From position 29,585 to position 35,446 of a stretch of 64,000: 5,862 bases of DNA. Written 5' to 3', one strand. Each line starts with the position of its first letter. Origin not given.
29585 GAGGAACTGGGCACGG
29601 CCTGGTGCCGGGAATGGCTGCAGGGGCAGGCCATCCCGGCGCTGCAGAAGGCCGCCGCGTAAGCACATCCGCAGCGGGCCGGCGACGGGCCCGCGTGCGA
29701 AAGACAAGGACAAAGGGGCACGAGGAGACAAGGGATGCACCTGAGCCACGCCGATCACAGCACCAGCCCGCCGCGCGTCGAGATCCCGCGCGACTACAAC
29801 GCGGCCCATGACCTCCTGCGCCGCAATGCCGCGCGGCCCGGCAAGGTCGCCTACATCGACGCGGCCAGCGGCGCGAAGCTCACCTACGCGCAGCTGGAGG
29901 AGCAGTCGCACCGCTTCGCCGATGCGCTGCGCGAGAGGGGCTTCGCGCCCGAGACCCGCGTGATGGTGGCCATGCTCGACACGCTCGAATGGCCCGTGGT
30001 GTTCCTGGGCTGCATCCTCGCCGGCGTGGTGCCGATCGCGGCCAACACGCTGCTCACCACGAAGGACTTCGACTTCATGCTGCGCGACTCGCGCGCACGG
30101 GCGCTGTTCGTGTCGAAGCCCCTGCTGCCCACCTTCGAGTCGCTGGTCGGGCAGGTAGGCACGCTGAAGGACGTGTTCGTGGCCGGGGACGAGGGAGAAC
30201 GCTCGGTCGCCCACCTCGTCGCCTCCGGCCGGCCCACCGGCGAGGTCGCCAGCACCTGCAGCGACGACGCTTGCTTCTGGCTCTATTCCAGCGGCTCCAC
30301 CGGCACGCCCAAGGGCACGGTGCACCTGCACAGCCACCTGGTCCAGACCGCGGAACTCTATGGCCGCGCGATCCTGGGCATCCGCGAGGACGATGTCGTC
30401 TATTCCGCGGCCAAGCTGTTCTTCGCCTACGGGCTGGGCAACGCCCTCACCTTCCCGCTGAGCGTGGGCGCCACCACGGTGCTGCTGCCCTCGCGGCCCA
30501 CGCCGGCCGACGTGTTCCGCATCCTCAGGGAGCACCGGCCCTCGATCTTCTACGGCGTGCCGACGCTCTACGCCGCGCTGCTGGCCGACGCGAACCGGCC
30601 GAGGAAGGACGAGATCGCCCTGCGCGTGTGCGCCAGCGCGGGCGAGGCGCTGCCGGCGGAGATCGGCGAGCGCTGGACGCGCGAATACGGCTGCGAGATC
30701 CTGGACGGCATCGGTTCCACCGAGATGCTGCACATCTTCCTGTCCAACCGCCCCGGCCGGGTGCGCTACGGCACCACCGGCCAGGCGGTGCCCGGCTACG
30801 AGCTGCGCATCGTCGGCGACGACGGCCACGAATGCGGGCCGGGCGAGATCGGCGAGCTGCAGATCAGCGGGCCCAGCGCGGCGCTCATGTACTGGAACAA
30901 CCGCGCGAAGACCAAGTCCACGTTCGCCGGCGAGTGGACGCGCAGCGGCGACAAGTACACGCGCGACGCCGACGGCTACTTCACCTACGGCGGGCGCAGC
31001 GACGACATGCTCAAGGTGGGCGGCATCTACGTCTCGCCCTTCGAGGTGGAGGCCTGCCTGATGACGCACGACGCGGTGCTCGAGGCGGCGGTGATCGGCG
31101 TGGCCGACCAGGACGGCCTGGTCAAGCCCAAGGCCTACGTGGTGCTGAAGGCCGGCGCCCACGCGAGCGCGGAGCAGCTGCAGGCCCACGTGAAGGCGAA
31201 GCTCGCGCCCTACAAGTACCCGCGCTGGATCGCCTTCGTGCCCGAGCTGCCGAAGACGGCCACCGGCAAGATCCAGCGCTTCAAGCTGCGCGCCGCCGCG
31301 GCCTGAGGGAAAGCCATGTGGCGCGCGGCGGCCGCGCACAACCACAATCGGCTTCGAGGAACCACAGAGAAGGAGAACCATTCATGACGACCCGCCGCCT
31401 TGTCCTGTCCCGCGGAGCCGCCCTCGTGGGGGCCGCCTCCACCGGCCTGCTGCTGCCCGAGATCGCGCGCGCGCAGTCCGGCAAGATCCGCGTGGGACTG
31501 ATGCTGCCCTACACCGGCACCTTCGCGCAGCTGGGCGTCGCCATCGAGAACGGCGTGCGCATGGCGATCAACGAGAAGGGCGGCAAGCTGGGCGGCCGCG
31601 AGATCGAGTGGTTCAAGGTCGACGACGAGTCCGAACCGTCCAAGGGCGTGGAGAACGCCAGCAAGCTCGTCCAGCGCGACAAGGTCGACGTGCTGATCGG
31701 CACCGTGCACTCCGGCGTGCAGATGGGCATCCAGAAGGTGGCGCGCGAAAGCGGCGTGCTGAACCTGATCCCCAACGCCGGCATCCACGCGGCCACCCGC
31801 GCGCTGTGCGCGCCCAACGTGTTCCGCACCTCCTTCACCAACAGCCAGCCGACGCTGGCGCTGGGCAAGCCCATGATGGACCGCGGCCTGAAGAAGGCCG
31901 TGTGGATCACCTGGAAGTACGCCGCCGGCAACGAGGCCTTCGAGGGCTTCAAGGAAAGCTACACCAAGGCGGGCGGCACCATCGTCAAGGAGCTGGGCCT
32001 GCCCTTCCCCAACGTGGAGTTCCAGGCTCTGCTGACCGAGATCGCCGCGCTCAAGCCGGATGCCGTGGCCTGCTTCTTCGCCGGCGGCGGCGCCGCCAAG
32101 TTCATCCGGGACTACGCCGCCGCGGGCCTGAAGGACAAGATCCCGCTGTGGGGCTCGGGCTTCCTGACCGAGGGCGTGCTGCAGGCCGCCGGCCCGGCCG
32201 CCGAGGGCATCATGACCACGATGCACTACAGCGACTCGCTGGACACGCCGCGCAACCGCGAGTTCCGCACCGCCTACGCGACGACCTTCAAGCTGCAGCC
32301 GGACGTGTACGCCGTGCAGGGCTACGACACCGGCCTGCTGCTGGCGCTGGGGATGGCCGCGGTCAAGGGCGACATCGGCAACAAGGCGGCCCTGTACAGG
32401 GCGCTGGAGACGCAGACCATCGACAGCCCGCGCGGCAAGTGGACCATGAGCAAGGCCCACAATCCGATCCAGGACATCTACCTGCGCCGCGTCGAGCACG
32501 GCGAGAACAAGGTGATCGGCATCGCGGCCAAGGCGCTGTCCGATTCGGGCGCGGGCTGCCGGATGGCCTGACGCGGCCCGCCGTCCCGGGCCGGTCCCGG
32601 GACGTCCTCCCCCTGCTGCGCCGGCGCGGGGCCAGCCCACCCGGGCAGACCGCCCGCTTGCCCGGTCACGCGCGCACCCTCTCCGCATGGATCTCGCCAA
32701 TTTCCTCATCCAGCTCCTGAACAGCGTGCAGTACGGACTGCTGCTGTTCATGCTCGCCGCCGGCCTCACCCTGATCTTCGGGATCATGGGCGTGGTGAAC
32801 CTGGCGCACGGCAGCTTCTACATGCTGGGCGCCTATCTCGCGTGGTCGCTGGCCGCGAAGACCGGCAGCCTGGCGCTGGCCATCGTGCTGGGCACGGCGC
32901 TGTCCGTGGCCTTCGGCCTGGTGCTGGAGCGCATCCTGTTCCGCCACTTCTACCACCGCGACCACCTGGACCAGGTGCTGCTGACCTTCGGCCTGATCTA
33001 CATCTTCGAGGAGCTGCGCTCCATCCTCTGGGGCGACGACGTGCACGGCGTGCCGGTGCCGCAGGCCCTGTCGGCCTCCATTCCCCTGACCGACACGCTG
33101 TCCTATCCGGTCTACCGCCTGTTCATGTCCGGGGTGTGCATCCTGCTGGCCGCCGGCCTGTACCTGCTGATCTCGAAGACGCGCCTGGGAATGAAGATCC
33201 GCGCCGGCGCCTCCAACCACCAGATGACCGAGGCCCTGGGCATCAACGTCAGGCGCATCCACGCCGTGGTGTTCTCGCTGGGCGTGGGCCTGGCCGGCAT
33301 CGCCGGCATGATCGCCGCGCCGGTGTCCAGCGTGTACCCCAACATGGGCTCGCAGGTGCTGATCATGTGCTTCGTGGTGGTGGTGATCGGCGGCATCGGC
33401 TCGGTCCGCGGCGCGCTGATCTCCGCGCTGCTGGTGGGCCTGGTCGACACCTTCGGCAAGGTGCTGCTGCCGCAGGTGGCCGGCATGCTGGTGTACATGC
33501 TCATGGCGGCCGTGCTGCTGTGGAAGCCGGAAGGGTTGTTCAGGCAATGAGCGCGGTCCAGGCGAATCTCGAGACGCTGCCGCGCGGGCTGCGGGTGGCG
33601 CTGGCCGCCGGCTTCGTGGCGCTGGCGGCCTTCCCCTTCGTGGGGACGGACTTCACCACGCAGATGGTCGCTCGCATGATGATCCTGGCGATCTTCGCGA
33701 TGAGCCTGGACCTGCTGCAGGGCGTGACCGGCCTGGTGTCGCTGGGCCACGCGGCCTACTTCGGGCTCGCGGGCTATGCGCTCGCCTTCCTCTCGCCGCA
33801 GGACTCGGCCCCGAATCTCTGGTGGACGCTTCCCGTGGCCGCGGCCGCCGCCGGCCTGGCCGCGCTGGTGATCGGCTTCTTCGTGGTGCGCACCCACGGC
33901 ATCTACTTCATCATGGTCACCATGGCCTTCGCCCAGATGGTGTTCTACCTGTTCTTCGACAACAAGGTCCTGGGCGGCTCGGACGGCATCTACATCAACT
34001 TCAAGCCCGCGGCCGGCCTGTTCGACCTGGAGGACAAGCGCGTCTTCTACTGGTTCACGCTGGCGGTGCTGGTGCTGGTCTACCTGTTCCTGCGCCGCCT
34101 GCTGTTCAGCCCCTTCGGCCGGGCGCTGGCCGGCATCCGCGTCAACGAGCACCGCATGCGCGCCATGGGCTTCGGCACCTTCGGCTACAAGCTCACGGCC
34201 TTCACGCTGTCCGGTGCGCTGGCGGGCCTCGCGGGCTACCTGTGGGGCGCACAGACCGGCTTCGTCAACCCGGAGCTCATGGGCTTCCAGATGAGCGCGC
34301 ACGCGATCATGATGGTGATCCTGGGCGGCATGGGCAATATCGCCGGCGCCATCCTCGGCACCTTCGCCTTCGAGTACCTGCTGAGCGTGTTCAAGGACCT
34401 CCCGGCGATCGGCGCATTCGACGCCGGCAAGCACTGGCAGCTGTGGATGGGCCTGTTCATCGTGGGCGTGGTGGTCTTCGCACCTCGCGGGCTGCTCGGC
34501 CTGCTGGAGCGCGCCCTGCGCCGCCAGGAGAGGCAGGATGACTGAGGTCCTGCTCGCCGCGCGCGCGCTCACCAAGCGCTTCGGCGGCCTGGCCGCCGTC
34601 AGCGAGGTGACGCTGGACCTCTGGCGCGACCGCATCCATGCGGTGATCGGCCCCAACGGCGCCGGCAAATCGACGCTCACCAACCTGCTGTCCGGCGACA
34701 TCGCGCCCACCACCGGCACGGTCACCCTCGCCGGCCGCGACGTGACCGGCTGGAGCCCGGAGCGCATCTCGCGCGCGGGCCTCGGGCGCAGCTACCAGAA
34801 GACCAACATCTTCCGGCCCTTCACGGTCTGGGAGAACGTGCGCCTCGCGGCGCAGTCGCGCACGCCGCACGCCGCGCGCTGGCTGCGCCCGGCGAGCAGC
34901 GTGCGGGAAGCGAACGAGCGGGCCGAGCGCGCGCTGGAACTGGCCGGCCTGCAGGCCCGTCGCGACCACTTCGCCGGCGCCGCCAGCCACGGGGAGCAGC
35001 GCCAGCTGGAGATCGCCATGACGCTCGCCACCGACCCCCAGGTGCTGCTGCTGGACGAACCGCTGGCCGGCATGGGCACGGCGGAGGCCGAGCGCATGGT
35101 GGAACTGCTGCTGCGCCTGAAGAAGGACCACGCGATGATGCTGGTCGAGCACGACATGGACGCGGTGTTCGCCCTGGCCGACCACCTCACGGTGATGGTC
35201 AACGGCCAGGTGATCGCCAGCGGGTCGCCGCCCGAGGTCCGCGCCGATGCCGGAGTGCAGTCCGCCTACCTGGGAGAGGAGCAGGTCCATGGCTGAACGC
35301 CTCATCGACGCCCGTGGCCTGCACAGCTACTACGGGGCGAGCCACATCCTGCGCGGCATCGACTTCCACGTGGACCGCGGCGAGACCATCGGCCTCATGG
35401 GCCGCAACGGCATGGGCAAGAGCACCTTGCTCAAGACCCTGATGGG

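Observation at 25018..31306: Benzoyl-CoA epoxidase cluster lacking boxA, with a flavodoxin leading the ligase operon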

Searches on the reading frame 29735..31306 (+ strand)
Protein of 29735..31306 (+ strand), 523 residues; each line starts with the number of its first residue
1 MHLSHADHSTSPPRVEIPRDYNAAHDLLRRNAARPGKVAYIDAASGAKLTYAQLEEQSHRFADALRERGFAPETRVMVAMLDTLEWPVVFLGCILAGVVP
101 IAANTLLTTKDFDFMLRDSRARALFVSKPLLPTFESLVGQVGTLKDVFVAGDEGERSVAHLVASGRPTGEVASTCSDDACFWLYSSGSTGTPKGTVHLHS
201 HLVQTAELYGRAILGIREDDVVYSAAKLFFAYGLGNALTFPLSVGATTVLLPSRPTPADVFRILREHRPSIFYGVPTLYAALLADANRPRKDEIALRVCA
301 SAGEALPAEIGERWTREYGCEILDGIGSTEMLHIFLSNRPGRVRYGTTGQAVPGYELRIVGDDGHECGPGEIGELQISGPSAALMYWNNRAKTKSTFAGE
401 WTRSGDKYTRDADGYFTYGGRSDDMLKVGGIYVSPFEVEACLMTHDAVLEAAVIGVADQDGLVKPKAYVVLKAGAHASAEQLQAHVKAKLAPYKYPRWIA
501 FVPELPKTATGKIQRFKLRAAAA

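Call 4: search_protein_families(library=pfam, proteins=[window:29735-31306:+])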
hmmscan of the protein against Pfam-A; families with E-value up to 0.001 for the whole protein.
window:29735-31306:+ (523 aa): 2 families
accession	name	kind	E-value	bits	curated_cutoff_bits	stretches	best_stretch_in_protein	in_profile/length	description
PF00501.34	AMP-binding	-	3.3e-79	266.9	29.9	1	29-387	3-384/384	AMP-binding enzyme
PF13193.12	AMP-binding_C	-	1.3e-20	74.6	24.5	1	437-512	1-76/76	AMP-binding enzyme C-terminal domain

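Call 5: search_protein_families(library=ncbifam, proteins=[window:29735-31306:+])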
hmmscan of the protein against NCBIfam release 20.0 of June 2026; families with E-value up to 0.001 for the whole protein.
window:29735-31306:+ (523 aa): 106 families (the best 25 are shown)
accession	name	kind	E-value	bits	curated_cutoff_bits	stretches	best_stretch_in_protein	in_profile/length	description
TIGR02262.1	benz_CoA_lig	subfamily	3.5e-235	781.5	375.25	1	19-520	1-507/508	benzoate-CoA ligase family protein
NF004837.0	PRK06187.1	subfamily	2.9e-107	359.1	476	1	26-521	12-521/531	long-chain-fatty-acid--CoA ligase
NF053567.1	HBDA_AROS1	equivalog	6.9e-104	348.1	1000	1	22-520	13-517/523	3-hydroxybenzoate--CoA ligase HbdA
NF047394.1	AcylCoAsynMbcS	equivalog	6.7e-83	279.1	850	1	17-521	8-519/525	acyl-CoA synthetase MbcS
NF006182.0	PRK08316.1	subfamily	7.2e-83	278.8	663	1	23-521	12-516/523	fatty acyl-CoA synthetase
NF003313.0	PRK04319.1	equivalog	8.6e-79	265.3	729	1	22-520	44-559/574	acetate--CoA ligase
NF004716.0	PRK06060.1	equivalog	5.3e-77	259.6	1228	1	29-521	11-489/705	p-hydroxybenzoic acid--AMP ligase FadD22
NF004114.0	PRK05605.1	equivalog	6.8e-76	255.8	766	2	172-520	216-567/575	long-chain-fatty-acid--CoA ligase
NF005702.0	PRK07514.1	subfamily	8.9e-76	255.2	558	1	25-521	6-499/506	malonyl-CoA synthase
NF006181.0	PRK08314.1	subfamily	1.9e-70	237.7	705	2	171-518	198-550/563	long-chain-fatty-acid--CoA ligase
NF004808.0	PRK06155.1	equivalog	3.9e-70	236.6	722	1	16-521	15-521/542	ATP-dependent acyl-CoA ligase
NF004229.0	PRK05677.1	subfamily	6.7e-70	236.1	879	2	167-520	198-553/563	long-chain-fatty-acid--CoA ligase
NF005463.0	PRK07059.1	subfamily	3.5e-68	230.4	869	2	171-520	198-554/557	long-chain-fatty-acid--CoA ligase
TIGR03098.1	ligase_PEP_1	hypoth_equivalog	4.8e-68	229.9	592.35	1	25-520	3-516/517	acyl-CoA ligase (AMP-forming), exosortase A system-associated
NF005801.1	PRK07656.1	equivalog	2.1e-66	224.6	657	1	28-519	7-500/500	FadD3 family acyl-CoA ligase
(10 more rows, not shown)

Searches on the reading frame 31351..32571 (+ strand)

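Call 23: search_protein_families(library=pfam, proteins=[window:31351-32571:+], max_evalue=0.00001)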
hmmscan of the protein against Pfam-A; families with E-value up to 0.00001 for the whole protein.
window:31351-32571:+ (406 aa): 3 families
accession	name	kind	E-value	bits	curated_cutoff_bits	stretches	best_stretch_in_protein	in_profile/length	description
PF13458.12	Peripla_BP_6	-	8.9e-74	249.6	31.7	1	45-383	1-340/343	Periplasmic binding protein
PF13433.12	Peripla_BP_5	-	5.6e-28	98.5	27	1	46-372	1-327/363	Periplasmic binding protein domain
PF01094.35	ANF_receptor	-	3.6e-09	36.6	25.4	1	69-339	6-294/353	Receptor family ligand binding region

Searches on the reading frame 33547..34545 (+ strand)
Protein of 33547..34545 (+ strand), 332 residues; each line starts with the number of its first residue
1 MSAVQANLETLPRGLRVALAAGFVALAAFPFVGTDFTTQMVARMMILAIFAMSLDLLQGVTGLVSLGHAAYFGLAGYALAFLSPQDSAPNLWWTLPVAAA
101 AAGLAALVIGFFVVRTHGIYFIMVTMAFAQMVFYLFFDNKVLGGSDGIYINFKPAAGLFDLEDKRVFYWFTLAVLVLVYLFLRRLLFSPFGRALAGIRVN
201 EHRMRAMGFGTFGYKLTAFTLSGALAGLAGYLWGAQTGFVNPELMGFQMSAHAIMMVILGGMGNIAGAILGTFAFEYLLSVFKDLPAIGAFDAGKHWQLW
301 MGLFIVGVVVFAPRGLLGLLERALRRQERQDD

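Call 23: search_protein_families(library=pfam, proteins=[window:33547-34545:+], max_evalue=0.00001)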
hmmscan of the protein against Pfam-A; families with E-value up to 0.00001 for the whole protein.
window:33547-34545:+ (332 aa): 1 family
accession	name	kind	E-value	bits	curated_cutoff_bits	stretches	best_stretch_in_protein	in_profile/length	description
PF02653.21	BPD_transp_2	-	5.6e-44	150.7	26.8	1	39-310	4-265/269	Branched-chain amino acid transport system / permease component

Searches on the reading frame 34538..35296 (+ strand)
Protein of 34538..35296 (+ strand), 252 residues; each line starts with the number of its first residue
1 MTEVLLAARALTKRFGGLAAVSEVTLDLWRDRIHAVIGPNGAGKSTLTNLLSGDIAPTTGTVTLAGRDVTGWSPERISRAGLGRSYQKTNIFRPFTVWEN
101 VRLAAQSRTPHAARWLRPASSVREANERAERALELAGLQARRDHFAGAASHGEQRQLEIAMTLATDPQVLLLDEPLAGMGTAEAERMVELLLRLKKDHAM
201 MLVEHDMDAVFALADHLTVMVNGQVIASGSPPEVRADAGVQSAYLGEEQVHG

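Call 23: search_protein_families(library=pfam, proteins=[window:34538-35296:+], max_evalue=0.00001)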
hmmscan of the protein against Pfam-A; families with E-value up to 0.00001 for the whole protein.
window:34538-35296:+ (252 aa): 2 families
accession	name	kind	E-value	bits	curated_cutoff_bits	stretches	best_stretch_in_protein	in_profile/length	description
PF00005.33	ABC_tran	-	5.9e-30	105.1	25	1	22-177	2-137/137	ABC transporter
PF12399.14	BCA_ABC_TP_C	-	9.9e-09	35.1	25.5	1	224-248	1-25/27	Branched-chain amino acid ATP-binding cassette transporter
